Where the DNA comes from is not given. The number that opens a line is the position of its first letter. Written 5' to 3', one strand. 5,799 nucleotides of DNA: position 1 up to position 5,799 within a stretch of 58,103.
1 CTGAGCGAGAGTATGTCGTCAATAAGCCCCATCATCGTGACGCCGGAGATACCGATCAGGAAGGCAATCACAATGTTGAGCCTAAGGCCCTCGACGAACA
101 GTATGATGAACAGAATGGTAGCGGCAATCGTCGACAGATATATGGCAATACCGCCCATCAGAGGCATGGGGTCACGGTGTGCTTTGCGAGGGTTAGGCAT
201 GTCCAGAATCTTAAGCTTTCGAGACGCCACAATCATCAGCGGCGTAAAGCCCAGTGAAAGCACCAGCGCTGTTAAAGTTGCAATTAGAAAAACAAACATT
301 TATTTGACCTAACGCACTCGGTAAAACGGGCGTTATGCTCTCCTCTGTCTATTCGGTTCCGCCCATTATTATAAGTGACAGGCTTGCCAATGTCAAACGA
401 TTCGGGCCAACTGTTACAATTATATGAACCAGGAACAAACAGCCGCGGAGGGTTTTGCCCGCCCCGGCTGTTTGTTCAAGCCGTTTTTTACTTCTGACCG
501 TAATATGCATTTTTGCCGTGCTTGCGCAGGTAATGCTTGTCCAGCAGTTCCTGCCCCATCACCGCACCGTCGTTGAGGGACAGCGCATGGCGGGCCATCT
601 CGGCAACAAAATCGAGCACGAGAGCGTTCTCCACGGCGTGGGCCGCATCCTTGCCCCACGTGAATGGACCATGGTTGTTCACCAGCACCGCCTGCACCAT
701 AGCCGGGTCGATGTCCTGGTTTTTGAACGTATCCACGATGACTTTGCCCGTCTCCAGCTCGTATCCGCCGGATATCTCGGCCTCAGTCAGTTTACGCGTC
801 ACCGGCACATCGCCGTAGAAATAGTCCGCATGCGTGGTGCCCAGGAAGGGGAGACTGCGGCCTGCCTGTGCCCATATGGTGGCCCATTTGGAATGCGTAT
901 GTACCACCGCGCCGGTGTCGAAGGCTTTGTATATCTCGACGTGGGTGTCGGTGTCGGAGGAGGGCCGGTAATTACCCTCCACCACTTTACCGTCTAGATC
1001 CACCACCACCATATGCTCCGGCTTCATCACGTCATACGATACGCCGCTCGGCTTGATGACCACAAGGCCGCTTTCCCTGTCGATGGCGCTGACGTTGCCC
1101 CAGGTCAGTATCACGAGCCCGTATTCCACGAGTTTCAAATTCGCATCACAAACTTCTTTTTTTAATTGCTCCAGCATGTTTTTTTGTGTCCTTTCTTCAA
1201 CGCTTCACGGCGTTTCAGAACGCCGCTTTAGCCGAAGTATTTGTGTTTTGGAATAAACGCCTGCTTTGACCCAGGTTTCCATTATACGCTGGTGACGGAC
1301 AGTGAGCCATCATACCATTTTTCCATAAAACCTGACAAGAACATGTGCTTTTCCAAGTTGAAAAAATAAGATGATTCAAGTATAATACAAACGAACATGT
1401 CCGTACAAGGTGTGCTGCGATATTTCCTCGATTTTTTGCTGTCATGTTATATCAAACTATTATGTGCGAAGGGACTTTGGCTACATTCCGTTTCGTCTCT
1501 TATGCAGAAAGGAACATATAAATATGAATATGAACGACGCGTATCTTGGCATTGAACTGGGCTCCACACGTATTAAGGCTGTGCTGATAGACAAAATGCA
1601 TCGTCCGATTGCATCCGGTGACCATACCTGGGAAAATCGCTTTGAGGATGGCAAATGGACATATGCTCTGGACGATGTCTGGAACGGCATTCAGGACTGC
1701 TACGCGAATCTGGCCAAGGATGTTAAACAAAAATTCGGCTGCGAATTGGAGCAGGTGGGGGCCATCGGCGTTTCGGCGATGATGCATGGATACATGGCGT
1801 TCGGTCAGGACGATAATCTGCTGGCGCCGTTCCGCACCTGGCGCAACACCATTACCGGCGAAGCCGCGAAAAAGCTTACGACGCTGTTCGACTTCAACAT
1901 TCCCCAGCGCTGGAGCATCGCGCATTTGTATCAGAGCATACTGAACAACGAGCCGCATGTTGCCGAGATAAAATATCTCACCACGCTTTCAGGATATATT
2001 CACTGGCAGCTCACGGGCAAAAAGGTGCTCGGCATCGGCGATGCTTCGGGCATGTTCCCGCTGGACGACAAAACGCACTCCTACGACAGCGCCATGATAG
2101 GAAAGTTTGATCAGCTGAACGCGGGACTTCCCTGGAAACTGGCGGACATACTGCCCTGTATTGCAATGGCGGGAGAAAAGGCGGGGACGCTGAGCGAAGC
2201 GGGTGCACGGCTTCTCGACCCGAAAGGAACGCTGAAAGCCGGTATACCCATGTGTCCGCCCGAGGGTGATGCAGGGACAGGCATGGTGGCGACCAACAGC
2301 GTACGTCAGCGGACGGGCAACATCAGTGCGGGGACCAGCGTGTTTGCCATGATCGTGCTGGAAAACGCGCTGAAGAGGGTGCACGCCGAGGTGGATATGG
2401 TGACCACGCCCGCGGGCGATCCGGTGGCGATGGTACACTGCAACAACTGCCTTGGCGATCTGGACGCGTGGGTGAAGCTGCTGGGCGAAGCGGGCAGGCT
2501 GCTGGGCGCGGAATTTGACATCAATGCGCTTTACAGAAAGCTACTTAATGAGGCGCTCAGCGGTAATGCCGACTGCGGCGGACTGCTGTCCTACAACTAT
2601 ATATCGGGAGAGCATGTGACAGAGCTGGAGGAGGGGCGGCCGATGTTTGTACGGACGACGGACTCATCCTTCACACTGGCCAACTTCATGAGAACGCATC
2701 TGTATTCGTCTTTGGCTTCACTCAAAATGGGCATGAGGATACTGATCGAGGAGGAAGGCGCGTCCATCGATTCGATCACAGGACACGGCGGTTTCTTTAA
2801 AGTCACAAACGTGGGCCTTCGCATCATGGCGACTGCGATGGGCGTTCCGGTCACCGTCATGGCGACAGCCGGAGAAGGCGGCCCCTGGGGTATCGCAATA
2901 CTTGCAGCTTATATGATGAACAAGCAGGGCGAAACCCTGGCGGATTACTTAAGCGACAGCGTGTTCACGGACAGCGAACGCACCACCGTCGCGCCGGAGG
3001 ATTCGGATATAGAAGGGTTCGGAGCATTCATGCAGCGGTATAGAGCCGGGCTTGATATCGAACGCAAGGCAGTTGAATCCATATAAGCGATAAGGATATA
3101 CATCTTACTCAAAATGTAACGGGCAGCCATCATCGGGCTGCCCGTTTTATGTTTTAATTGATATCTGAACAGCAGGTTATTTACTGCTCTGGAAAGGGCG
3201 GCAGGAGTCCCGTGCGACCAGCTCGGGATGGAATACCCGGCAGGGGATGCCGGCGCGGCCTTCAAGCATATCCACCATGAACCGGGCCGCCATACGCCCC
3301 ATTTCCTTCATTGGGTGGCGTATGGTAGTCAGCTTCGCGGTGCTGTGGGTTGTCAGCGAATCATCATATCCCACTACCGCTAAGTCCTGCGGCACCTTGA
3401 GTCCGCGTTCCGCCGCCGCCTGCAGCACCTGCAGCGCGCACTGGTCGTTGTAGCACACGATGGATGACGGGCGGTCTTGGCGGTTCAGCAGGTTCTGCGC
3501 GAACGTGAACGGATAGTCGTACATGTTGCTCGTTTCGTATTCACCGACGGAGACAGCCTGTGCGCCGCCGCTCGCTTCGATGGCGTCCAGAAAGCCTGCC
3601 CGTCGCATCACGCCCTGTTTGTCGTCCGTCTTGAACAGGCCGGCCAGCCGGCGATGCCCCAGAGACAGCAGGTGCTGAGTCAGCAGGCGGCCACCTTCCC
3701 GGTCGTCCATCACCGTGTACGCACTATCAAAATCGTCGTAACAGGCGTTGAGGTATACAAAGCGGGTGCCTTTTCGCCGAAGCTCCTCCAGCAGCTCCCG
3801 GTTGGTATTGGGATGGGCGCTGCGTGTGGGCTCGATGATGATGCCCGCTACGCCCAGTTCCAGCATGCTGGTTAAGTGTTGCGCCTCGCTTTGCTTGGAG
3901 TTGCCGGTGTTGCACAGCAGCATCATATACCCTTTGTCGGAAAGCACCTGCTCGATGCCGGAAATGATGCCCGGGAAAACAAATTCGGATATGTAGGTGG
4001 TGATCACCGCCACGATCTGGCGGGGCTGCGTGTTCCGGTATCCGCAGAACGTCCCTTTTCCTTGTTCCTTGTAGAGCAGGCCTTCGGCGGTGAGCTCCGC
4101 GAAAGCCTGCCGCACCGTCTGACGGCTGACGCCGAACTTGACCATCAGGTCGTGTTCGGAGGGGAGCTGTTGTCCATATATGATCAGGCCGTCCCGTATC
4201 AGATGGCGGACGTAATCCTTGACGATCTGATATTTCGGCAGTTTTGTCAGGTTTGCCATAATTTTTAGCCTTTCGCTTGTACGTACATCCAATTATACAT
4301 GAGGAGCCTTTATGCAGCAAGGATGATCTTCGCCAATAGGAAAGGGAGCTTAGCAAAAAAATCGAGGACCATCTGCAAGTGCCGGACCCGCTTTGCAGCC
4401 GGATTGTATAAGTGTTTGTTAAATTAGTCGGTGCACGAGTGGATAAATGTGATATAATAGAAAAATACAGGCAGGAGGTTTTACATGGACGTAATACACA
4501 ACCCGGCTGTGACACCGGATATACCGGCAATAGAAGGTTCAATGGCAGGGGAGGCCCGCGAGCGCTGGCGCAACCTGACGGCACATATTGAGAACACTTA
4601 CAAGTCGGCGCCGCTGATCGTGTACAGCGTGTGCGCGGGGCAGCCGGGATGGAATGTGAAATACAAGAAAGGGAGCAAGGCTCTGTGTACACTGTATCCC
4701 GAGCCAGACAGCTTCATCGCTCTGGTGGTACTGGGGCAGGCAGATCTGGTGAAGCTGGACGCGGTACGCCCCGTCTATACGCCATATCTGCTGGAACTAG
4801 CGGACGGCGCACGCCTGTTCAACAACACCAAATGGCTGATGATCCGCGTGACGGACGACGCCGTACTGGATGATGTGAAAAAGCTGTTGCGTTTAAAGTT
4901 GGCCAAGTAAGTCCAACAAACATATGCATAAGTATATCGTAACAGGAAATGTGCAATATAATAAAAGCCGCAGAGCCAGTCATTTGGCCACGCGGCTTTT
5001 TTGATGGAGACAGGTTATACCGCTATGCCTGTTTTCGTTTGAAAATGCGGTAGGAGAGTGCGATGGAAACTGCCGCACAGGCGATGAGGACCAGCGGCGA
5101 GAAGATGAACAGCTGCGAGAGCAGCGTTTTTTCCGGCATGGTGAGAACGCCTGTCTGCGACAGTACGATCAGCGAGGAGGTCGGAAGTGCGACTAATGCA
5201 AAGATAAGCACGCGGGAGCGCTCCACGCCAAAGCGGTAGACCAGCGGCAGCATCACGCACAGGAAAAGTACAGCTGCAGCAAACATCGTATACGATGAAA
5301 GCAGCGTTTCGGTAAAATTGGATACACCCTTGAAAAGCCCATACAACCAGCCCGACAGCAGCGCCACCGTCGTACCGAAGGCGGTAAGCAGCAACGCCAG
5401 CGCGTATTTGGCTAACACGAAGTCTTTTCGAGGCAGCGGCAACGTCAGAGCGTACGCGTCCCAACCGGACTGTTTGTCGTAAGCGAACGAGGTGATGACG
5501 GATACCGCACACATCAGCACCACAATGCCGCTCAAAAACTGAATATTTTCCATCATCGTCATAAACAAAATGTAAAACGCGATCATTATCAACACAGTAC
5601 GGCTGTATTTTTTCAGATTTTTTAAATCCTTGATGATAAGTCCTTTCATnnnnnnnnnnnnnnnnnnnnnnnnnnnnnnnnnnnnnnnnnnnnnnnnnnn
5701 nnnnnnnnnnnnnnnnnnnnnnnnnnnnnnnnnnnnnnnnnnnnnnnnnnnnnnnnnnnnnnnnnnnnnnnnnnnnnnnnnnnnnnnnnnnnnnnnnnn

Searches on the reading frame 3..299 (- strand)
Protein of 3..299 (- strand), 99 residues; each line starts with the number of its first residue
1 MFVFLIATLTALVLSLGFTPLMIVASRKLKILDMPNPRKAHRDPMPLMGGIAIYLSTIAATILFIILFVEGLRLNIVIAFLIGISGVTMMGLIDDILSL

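Call 55: search_protein_families(library=pfam, proteins=[window:3-299:-], max_evalue=0.01)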
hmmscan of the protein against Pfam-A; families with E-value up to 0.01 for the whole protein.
seq(99 aa): 0 families

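Call 75: search_solved_structures(query=window:3-299:-, max_evalue=10, show_alignments=1)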
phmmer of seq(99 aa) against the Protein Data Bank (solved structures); distinct sequences matched with E-value up to 10: 0.

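Call 76: search_protein_families(library=ncbifam, proteins=[window:3-299:-], max_evalue=1)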
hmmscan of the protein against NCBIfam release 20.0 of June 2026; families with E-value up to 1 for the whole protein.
seq(99 aa): 5 families
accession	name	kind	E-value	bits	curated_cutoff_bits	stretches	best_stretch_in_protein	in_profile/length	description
TIGR02380.1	ECA_wecA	exception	1e-07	31.5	326.05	1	22-96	18-86/346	UDP-N-acetylglucosamine--undecaprenyl-phosphate N-acetylglucosaminephosphotransferase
NF053644.1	MraY_archaea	equivalog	5.6e-05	22.6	450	1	11-99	4-86/340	pseudomurein biosynthesis MraY family phospho-N-acetylmuramoyl-pentapeptide-transferase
NF043065.1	MMSYN1_0478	equivalog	0.0015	18.4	170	1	8-93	45-131/190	MFS transporter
TIGR00445.1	mraY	equivalog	0.0015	18.1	192.05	1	33-96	22-81/321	phospho-N-acetylmuramoyl-pentapeptide-transferase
NF052549.1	FAdesatDesBBac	equivalog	0.037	13.3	500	1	37-95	19-77/340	Delta(10) desaturase DesB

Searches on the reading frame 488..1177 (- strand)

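Call 7: search_protein_families(library=pfam, proteins=[window:488-1177:-])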
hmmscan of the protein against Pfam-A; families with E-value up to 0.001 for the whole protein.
window:488-1177:- (229 aa): 1 family
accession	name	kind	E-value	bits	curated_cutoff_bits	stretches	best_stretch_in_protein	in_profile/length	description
PF00596.27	Aldolase_II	-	2.6e-52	177.8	22.2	1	8-195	2-182/183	Class II Aldolase and Adducin N-terminal domain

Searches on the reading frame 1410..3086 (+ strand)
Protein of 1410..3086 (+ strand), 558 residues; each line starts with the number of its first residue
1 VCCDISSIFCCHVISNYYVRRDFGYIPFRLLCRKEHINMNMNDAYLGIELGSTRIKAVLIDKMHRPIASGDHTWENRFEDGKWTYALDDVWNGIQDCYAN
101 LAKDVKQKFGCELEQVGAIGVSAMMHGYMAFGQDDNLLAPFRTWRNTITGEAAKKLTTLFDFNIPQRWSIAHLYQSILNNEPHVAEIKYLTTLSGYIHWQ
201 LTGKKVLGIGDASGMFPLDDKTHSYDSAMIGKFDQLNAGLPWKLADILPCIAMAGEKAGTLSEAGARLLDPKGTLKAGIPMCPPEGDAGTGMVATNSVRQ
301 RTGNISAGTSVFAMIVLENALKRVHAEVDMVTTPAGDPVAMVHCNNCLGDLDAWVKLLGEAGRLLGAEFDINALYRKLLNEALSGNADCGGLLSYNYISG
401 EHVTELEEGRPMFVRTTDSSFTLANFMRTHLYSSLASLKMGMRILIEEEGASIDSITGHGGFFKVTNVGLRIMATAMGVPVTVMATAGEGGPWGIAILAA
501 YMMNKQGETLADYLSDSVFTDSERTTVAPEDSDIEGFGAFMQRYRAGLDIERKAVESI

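Call 7: search_protein_families(library=pfam, proteins=[window:1410-3086:+])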
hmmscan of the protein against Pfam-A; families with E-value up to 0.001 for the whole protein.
window:1410-3086:+ (558 aa): 2 families
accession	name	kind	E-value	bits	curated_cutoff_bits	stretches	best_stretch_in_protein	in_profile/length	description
PF02782.22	FGGY_C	-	1.5e-36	126.5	27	1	304-502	2-197/198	FGGY family of carbohydrate kinases, C-terminal domain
PF00370.27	FGGY_N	-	2.6e-18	66.9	28.8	1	45-269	2-224/245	FGGY family of carbohydrate kinases, N-terminal domain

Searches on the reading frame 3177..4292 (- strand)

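Call 7: search_protein_families(library=pfam, proteins=[window:3177-4292:-])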
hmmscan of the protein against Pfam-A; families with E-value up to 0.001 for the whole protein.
window:3177-4292:- (371 aa): 5 families
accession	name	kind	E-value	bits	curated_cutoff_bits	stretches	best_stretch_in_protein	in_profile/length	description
PF13377.12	Peripla_BP_3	-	4.7e-35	121.6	26.5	1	206-364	2-167/167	Periplasmic binding protein-like domain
PF00532.27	Peripla_BP_1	-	4.6e-23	82.5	22.2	1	100-342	10-260/281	Periplasmic binding proteins and sugar binding domain of LacI family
PF00392.27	GntR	-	1.8e-17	63.1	27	1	21-82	2-63/64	Bacterial regulatory proteins, gntR family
PF13407.12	Peripla_BP_4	-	5.8e-12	46.1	35.1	1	95-346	2-257/258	Periplasmic binding protein domain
PF08279.18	HTH_11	-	2.9e-05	24.3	25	1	48-86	20-55/55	HTH domain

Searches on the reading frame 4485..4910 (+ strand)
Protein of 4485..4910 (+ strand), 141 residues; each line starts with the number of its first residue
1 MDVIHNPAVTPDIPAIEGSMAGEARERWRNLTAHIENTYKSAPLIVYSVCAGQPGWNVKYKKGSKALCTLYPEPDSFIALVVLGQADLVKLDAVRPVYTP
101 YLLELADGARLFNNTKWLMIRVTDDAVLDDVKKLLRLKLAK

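Call 7: search_protein_families(library=pfam, proteins=[window:4485-4910:+])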
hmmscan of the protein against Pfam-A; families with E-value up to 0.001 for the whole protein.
window:4485-4910:+ (141 aa): 1 family
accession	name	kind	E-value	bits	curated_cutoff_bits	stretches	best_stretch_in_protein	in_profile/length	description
PF12663.12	DUF3788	-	5.3e-32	110.9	25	1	11-138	4-127/128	Protein of unknown function (DUF3788)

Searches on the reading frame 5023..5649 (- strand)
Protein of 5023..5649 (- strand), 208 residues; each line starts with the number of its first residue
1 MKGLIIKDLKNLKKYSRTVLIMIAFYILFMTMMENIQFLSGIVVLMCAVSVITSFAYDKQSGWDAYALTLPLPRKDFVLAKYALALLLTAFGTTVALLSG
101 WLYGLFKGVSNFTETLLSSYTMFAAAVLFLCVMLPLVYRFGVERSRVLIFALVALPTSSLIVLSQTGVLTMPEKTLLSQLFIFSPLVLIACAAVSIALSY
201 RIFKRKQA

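Call 7: search_protein_families(library=pfam, proteins=[window:5023-5649:-])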
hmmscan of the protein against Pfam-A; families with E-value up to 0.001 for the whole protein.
window:5023-5649:- (208 aa): 2 families
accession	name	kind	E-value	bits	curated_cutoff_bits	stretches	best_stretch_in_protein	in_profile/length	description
PF13346.12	ABC2_membrane_5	-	1.6e-36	126.2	25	1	3-204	1-205/205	ABC-2 family transporter protein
PF12679.13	ABC2_membrane_2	-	0.00056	19.7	27.2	0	10-134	45-165/283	ABC-2 family transporter protein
